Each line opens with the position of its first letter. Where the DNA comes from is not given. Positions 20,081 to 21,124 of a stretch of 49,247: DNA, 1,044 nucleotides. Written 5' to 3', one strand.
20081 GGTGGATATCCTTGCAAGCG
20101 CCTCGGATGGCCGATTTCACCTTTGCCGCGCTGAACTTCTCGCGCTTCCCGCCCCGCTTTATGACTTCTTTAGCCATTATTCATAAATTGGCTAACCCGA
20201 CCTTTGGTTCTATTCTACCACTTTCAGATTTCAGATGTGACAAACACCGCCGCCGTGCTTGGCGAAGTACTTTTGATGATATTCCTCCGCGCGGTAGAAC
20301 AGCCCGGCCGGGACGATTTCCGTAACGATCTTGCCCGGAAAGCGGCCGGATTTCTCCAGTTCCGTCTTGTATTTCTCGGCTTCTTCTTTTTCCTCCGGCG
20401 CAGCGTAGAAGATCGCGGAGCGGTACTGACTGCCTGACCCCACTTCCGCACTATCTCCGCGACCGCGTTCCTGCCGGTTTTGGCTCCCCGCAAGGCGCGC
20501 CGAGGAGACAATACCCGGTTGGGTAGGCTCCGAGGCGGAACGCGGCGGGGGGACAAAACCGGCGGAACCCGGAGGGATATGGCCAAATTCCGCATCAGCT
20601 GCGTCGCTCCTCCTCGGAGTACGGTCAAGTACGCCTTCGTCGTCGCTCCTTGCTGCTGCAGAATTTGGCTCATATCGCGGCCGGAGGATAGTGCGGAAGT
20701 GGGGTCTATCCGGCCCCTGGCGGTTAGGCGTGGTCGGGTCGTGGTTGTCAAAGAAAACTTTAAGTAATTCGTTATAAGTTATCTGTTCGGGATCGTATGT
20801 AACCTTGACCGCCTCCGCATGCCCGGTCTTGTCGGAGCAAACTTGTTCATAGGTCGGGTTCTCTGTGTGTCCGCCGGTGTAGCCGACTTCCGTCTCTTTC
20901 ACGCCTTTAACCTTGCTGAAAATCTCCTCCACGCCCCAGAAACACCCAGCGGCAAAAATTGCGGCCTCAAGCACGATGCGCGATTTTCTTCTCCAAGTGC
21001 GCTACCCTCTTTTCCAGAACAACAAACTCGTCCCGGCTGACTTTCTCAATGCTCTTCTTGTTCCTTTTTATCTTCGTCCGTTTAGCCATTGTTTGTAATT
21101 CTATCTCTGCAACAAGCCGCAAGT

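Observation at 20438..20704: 267-nt stop-free, in-frame insertion with long terminal inverted repeats splitting the conserved core of msrA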

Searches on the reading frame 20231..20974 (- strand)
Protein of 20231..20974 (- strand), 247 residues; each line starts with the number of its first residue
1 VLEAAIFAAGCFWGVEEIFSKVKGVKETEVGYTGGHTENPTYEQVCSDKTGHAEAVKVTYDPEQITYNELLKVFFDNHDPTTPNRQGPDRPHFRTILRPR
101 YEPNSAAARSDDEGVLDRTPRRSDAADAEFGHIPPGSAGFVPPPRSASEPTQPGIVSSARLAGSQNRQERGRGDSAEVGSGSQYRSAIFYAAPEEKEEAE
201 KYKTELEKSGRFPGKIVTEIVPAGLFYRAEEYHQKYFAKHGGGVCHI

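Call 11: search_protein_families(library=pfam, proteins=[window:20231-20974:-], max_evalue=0.01)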
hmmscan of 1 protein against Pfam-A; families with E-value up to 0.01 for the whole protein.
window:20231-20974:- (247 aa): 1 family
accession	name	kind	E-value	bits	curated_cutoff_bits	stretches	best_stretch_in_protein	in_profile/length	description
PF01625.27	PMSR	-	1.1e-63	214.5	23.7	2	5-95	2-93/153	Peptide methionine sulfoxide reductase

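Call 12: search_solved_structures(query=window:20231-20974:-, show_alignments=2)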
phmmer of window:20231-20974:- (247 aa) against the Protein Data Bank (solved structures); distinct sequences matched with E-value up to 0.001: 30.
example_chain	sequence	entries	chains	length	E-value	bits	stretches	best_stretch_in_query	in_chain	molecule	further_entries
2l90_A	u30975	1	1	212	4.1e-42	147.7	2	4-89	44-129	Peptide methionine sulfoxide reductase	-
6agv_A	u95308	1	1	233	5.8e-42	147.2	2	4-89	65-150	Mitochondrial peptide methionine sulfoxide reductase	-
2j89_A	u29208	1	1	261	1.8e-40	142.3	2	5-89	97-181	METHIONINE SULFOXIDE REDUCTASE A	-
1fva_A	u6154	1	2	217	1e-39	139.9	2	4-89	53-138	PEPTIDE METHIONINE SULFOXIDE REDUCTASE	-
1fvg_A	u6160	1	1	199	1.1e-39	139.8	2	4-89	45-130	PEPTIDE METHIONINE SULFOXIDE REDUCTASE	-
1ff3_A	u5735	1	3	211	1.2e-39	139.6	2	2-110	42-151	PEPTIDE METHIONINE SULFOXIDE REDUCTASE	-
2gt3_A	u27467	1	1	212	1.2e-39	139.6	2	2-110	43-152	Methionine Sulfoxide Reductase A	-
2iem_A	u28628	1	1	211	2.8e-38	135.1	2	2-110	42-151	Peptide methionine sulfoxide reductase msrA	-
4gwb_A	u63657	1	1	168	5.1e-37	131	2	2-89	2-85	Peptide methionine sulfoxide reductase MsrA 3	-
7ot4_A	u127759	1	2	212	5.2e-37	131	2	2-110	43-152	Peptide methionine sulfoxide reductase MsrA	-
6yev_A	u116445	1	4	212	3.4e-36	128.3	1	2-110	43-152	Peptide methionine sulfoxide reductase MsrA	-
1nwa_A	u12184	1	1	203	1.2e-33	119.9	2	4-90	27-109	Peptide methionine sulfoxide reductase msrA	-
3bqe_A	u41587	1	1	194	5.7e-33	117.8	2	7-89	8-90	Peptide methionine sulfoxide reductase msrA/msrB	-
3bqh_A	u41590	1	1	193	5.9e-33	117.7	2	7-89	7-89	Peptide methionine sulfoxide reductase msrA/msrB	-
3bqf_A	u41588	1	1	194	1.3e-31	113.3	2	7-89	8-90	Peptide methionine sulfoxide reductase msrA/msrB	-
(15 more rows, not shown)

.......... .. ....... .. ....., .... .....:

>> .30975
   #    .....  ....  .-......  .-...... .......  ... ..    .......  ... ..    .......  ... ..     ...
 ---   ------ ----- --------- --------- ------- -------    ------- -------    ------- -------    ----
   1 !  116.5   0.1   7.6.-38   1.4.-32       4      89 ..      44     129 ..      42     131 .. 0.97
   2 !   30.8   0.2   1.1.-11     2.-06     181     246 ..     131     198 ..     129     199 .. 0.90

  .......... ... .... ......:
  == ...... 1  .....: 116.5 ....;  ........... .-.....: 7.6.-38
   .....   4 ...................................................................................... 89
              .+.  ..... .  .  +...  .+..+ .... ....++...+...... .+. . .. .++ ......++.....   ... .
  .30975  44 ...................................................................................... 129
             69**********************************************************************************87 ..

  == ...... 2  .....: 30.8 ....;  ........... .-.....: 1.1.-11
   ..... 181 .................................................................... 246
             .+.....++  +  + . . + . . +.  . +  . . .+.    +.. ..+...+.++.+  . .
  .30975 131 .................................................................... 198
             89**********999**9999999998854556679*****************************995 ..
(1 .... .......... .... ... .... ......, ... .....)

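Call 13: find_encoding_contigs(protein=window:20231-20974:-, flank=10000)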
Protein window:20231-20974:- (247 aa): 1 contig read that carries it; 1 place shown.
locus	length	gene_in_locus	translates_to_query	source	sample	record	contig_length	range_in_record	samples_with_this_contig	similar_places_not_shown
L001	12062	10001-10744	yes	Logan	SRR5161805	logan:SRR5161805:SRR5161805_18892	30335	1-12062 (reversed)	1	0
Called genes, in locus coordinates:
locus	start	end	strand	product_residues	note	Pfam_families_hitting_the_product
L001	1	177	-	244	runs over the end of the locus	PF00106:adh_short, PF01370:Epimerase (faint), PF08659:KR, PF13561:adh_short_C2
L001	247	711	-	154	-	-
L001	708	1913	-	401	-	PF07690:MFS_1, PF12832:MFS_1_like, PF00083:Sugar_tr (faint), PF07690:MFS_1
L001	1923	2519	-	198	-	PF01928:CYTH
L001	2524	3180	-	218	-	PF01966:HD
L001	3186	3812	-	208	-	PF01725:Ham1p_like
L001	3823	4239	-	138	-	PF00293:NUDIX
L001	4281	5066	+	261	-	PF01996:F420_ligase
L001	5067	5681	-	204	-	PF00300:His_Phos_1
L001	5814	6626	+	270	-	PF00596:Aldolase_II (weak)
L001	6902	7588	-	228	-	-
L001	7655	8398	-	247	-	PF00702:Hydrolase (faint), PF05116:S6PP, PF08282:Hydrolase_3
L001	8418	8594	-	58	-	-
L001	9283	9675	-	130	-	PF07883:Cupin_2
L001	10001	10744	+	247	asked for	PF01625:PMSR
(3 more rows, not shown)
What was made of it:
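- Inverted repeats can cause mis-assemblies, and the two assemblies that carry this msrA come from the same sample (call 13).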

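Call 14: find_homologous_proteins(query=window:20231-20974:-, max_evalue=1e-20)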
Query window:20231-20974:- (247 aa): 8000 proteins with E <= 1e-20 among 8000 candidates; the best 120 are listed.
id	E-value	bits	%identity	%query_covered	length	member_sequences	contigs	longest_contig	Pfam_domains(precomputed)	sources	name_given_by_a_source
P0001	1.7e-164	563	100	100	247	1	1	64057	PF01625.29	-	-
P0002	2.2e-76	275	90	36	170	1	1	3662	PF01625.29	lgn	-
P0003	6.4e-74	267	59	55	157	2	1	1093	PF01625.29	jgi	jgi:peptide-methionine (S)-S-oxide reductase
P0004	6.1e-73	263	77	36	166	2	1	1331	PF01625.29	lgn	-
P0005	5.5e-63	231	76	36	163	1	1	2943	PF01625.29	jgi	jgi:peptide-methionine (S)-S-oxide reductase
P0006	1.1e-62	230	71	38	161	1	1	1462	PF01625.29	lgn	-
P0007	3.8e-62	228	52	56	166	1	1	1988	PF01625.29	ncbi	-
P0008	1.4e-61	226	68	36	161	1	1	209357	PF01625.29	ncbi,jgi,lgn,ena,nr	ncbi:MAG TPA: peptide-methionine (S)-S-oxide reductase MsrA [Candidatus Paceibacterota bacterium]|nr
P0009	5.7e-61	224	75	35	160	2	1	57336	PF01625.29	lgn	-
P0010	1.1e-60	223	75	36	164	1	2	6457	PF01625.29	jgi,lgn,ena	-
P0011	1.8e-60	223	57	52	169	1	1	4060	PF01625.29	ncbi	-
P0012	9.7e-60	220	62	45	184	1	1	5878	PF01625.29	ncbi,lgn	-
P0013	1.1e-59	220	61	49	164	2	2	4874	PF01625.29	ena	-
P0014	1.5e-59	220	63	44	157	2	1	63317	PF01625.29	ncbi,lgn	-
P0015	1.5e-59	220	69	36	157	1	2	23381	PF01625.29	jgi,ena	jgi:peptide-methionine (S)-S-oxide reductase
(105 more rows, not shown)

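Call 17: find_encoding_contigs(protein=P0002, flank=5000)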
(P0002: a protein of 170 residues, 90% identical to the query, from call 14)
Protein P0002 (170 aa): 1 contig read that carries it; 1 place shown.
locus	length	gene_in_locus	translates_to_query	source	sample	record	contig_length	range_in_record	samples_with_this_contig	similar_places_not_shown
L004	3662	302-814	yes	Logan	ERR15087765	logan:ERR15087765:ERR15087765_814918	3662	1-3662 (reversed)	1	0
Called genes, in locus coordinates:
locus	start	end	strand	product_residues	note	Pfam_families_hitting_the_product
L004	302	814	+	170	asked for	PF01625:PMSR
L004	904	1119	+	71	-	-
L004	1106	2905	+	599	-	-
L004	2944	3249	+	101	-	PF03477:ATP-cone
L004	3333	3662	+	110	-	?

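Call 32: list_cluster_members(proteins=[P0121, P0002])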
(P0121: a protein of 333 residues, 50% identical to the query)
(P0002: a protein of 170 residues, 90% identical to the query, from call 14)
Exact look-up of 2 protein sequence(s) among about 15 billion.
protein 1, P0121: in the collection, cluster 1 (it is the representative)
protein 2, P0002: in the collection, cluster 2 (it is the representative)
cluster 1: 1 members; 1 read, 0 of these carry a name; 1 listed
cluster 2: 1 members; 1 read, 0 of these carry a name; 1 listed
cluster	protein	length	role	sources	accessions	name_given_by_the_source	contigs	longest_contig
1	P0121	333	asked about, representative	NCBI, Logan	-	-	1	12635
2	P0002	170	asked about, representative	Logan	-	-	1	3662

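Call 56: predict_structure(alignment_id=A4)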
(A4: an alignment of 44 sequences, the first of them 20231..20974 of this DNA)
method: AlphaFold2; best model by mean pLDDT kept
length: 247 residues; sequences in the alignment: 44
mean_pLDDT: 71.4   pTM: 0.61
mean pLDDT of the five models: 71.4, 71.3, 70.0, 69.6, 69.0
residues with pLDDT >= 90: 98; 70-90: 36; 50-70: 32; < 50: 81
segments of 3 or more residues with pLDDT < 50: 86-110, 116-119, 121-132, 136-139, 147-149, 154-182
pLDDT, mean of each block of 10 residues (from residue 1): 94 88 96 91 84 93 98 94 57 41 44 49 42 50 52 43 41 41 75 97 97 93 94 71 56
secondary structure, 60 per line:
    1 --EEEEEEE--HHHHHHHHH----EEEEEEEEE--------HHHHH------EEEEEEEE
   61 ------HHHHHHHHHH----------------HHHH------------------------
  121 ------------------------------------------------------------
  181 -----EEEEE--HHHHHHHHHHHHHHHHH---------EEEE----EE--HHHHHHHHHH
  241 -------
elements in order: E3-9 H12-20 E25-33 H42-46 E53-60 H67-76 H93-96 E186-190 H193-209 E219-222 H231-240
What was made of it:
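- AlphaFold keeps the MsrA core at pLDDT above 90 on both sides, while the insert scores below 50 (call 56). AlphaFold predicts disorder (call 56).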
